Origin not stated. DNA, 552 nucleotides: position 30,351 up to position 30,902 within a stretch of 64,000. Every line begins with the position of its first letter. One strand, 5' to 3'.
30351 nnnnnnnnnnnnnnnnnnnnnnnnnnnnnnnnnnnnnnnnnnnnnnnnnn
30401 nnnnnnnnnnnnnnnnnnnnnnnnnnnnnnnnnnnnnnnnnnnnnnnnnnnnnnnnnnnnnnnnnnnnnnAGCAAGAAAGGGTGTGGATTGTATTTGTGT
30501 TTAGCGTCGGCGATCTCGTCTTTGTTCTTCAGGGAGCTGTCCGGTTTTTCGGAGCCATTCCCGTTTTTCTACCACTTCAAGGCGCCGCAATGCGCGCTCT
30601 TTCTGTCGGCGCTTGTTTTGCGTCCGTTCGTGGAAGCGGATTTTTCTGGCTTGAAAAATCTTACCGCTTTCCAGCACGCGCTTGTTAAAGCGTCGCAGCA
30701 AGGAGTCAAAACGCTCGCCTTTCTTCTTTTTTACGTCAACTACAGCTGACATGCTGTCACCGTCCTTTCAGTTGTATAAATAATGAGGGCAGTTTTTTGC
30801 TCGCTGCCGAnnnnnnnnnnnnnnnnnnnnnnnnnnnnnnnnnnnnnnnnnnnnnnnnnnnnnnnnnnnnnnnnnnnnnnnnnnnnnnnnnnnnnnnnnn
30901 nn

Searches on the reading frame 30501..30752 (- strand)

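Call 17: search_protein_families(library=pfam, proteins=[window:30501-30752:-], max_evalue=0.001)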
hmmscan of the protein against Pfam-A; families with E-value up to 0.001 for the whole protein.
window:30501-30752:- (83 aa): 1 family
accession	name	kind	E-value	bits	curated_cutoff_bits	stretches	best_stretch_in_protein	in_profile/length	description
PF01165.25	Ribosomal_S21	-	6.8e-07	29.3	27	1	7-57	2-52/55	Ribosomal protein S21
